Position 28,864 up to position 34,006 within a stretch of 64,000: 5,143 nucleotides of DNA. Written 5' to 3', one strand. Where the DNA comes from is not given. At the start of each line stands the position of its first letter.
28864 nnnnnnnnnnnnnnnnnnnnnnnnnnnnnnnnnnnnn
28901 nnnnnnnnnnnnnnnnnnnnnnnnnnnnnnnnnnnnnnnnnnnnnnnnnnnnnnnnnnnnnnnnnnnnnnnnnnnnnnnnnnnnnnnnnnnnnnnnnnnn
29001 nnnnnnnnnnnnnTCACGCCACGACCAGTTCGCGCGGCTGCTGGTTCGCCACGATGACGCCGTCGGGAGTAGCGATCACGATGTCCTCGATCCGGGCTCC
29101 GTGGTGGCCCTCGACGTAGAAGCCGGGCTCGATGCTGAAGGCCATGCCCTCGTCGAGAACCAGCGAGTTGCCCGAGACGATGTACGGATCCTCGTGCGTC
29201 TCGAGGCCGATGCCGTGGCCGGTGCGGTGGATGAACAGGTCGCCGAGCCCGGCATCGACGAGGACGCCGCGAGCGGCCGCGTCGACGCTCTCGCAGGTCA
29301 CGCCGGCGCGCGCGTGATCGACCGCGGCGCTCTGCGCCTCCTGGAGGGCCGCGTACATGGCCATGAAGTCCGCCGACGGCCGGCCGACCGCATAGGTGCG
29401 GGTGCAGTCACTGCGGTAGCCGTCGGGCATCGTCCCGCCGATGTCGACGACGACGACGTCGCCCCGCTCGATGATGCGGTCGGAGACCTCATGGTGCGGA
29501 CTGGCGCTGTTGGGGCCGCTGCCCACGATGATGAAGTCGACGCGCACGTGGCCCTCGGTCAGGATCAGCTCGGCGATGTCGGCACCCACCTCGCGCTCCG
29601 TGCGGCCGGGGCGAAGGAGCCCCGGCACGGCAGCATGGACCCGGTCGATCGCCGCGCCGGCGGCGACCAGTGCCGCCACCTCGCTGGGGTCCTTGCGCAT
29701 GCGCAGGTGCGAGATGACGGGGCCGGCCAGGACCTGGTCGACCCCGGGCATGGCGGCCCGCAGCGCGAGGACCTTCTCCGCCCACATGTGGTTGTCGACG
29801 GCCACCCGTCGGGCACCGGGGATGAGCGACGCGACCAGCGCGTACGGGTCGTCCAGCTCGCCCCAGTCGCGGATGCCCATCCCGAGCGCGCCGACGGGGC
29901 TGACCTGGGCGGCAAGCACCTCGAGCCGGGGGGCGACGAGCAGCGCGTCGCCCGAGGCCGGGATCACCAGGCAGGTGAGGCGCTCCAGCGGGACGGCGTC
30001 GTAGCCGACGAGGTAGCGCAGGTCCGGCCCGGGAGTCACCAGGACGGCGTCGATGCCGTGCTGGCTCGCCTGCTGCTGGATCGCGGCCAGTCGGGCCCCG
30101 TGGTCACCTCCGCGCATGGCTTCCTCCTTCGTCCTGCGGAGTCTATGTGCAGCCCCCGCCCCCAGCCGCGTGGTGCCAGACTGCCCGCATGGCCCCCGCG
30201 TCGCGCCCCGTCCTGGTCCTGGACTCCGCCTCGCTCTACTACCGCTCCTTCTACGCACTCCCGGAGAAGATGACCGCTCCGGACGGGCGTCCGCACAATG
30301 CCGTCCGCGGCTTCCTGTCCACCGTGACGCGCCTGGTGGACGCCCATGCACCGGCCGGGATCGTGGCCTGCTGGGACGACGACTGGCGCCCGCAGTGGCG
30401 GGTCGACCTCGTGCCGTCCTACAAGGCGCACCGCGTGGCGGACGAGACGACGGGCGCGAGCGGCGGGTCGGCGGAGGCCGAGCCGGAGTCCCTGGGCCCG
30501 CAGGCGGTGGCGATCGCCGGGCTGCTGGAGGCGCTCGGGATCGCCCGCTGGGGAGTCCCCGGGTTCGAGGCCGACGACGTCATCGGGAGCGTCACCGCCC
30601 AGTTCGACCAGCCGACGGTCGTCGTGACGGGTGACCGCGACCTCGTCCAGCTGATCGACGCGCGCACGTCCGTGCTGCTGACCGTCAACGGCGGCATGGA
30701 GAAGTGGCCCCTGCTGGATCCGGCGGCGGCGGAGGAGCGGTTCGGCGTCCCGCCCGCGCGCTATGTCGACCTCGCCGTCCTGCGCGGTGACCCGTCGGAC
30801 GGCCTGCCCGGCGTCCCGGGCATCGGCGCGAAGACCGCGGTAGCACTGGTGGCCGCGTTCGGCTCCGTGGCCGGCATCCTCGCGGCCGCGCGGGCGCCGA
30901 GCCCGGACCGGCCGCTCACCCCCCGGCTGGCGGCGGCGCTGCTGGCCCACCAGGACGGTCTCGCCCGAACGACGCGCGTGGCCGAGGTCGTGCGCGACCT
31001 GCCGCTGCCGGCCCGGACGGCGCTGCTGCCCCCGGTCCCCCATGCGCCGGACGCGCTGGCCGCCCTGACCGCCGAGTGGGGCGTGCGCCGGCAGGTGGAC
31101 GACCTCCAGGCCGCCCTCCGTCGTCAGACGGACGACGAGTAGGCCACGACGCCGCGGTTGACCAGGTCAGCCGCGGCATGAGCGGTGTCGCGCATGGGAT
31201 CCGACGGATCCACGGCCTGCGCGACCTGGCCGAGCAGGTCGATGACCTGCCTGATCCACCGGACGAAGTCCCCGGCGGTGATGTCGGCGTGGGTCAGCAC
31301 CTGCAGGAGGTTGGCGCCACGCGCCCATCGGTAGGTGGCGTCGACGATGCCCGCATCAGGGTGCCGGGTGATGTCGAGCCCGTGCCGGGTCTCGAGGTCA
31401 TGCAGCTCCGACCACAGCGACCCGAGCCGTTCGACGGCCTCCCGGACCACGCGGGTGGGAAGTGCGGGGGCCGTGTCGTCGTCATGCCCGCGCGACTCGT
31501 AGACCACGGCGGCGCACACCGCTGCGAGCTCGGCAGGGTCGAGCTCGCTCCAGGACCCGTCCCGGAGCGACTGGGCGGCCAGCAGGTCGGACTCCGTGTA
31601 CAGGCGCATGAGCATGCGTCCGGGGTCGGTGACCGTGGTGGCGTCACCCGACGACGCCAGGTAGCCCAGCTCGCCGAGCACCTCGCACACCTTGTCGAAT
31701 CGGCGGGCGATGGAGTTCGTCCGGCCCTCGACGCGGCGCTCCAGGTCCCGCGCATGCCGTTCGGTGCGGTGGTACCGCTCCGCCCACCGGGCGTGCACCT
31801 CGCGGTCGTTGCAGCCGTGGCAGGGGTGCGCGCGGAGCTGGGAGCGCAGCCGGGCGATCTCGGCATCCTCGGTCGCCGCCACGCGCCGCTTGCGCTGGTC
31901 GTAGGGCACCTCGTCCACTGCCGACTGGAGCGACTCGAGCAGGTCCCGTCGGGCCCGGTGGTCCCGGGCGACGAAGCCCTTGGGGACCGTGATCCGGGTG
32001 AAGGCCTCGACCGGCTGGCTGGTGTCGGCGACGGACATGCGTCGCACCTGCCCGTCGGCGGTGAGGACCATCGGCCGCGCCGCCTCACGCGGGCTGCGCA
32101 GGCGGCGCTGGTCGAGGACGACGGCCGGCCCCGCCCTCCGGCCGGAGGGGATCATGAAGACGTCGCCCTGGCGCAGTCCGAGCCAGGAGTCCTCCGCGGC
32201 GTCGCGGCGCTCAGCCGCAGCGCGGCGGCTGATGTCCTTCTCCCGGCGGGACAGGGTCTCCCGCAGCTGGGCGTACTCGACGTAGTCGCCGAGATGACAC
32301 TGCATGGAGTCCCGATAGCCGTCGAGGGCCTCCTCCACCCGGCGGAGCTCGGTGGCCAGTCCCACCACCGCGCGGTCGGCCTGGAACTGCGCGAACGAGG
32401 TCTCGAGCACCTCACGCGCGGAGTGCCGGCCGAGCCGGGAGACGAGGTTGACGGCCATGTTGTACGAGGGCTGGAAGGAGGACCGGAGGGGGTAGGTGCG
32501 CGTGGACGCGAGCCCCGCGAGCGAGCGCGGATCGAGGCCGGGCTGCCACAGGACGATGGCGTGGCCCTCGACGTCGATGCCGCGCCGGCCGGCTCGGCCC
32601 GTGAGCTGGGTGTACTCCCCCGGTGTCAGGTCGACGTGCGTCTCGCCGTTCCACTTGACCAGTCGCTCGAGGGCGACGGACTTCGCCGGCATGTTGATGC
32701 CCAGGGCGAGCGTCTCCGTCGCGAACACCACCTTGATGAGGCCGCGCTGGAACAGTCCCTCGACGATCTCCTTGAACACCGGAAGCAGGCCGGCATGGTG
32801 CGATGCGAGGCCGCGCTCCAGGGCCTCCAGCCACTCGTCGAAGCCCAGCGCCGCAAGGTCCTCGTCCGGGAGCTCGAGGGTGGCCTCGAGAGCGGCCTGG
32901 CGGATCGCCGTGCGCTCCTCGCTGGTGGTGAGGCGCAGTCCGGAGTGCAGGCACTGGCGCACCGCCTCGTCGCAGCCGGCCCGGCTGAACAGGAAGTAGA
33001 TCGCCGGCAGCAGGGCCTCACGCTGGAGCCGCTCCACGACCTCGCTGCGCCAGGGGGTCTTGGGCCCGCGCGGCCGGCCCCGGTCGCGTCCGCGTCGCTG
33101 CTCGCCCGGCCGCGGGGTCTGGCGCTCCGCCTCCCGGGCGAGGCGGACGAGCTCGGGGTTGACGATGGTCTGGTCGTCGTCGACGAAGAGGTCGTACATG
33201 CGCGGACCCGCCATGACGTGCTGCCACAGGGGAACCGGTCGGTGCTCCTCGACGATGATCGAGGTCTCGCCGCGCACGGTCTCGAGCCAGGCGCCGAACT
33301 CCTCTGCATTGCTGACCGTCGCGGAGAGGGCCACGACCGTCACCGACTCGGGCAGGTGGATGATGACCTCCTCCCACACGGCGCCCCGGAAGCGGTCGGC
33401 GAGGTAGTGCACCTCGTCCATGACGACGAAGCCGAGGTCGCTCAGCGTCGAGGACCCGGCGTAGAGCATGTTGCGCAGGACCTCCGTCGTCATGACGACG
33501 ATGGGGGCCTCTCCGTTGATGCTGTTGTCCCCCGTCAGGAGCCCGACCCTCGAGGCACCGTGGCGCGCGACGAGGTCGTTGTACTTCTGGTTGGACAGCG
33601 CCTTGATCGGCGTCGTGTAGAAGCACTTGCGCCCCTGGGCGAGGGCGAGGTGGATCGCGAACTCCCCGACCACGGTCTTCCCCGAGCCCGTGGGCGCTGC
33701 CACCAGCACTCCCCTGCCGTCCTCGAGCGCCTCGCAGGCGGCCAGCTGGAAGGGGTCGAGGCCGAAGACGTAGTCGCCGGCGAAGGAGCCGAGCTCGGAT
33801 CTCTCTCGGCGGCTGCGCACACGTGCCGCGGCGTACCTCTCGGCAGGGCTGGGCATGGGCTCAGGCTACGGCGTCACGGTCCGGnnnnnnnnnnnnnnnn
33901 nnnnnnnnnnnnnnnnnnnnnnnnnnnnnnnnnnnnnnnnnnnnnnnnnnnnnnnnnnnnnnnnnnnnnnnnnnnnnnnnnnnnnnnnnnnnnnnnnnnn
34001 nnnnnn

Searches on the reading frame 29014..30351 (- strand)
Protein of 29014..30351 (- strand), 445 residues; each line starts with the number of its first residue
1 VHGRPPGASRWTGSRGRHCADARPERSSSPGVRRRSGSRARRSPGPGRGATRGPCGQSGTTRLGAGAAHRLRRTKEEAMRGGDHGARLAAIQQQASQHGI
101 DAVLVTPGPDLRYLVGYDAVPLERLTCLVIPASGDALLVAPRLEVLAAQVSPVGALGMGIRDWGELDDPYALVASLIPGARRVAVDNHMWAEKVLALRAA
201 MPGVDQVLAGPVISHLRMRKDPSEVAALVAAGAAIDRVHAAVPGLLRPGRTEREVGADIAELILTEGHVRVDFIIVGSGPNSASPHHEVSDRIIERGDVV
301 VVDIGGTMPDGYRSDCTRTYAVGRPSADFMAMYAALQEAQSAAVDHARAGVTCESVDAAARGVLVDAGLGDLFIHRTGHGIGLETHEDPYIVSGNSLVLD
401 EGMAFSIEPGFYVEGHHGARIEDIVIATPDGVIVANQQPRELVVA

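Call 24: search_protein_families(library=pfam, proteins=[window:29014-30351:-], max_evalue=0.00001)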
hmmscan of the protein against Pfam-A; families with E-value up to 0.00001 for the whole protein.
window:29014-30351:- (445 aa): 2 families
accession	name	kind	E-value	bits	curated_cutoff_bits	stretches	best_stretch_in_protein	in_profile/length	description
PF00557.29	Peptidase_M24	-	3.8e-58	197.1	23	1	229-428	4-207/208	Metallopeptidase family M24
PF01321.24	Creatinase_N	-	4.6e-16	60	22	1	87-218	1-127/128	Creatinase/Prolidase N-terminal domain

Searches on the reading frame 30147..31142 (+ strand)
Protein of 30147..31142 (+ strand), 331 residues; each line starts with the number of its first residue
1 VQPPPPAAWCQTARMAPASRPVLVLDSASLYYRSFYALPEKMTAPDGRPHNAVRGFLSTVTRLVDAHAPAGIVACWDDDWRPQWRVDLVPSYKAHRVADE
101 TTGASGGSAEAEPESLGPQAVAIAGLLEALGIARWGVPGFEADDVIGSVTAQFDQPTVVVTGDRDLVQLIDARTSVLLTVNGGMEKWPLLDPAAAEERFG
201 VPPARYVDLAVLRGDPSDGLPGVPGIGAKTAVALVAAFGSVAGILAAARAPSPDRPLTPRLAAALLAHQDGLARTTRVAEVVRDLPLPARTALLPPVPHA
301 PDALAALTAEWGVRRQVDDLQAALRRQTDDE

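Call 24: search_protein_families(library=pfam, proteins=[window:30147-31142:+], max_evalue=0.00001)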
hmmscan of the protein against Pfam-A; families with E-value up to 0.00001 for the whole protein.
window:30147-31142:+ (331 aa): 2 families
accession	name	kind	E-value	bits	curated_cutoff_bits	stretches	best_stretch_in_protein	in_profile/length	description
PF02739.22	5_3_exonuc_N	-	8e-40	136.7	34.3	1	22-200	2-164/164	5'-3' exonuclease, N-terminal resolvase-like domain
PF01367.25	5_3_exonuc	-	6.4e-19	68.7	40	1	201-291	1-86/97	5'-3' exonuclease, C-terminal SAM fold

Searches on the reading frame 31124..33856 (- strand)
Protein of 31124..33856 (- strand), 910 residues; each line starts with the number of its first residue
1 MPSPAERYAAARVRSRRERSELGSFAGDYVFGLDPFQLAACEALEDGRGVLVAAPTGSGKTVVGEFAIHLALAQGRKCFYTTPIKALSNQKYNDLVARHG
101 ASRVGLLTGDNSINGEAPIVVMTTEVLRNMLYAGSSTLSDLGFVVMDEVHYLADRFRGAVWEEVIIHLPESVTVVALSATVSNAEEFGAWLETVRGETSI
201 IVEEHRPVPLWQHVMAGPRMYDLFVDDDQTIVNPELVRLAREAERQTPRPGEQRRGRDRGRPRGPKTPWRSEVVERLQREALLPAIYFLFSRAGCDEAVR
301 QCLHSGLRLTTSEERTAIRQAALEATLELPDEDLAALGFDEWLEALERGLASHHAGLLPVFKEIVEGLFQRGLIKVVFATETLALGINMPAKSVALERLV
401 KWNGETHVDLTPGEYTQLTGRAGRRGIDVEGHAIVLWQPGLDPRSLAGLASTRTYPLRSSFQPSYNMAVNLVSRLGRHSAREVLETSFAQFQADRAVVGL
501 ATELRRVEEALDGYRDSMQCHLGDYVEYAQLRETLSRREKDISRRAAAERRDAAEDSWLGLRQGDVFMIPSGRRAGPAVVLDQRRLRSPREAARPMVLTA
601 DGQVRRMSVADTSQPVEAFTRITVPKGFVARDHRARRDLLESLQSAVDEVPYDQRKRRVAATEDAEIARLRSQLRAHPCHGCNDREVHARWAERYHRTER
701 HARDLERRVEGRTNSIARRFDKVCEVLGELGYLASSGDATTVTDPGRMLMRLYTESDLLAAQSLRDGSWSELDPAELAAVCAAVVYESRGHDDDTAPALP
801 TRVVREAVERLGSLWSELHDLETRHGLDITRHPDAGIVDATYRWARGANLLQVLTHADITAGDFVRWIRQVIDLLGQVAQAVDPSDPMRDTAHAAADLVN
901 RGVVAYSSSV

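Call 24: search_protein_families(library=pfam, proteins=[window:31124-33856:-], max_evalue=0.00001)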
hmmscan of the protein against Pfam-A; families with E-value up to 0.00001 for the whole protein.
window:31124-33856:- (910 aa): 4 families
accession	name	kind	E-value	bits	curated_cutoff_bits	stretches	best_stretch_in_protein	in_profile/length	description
PF08148.17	DSHCT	-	1e-40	139.8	22.7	1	741-906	3-171/172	DSHCT (NUC185) domain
PF00270.35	DEAD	-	1.1e-27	97.3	26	1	35-186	2-166/167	DEAD/DEAH box helicase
PF04851.21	ResIII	-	7e-12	46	22.5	1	36-181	7-162/164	Type III restriction enzyme, res subunit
PF22527.2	DEXQc_Suv3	-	4.6e-07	30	27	1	53-169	19-122/154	DEXQ-box helicase domain of Suv3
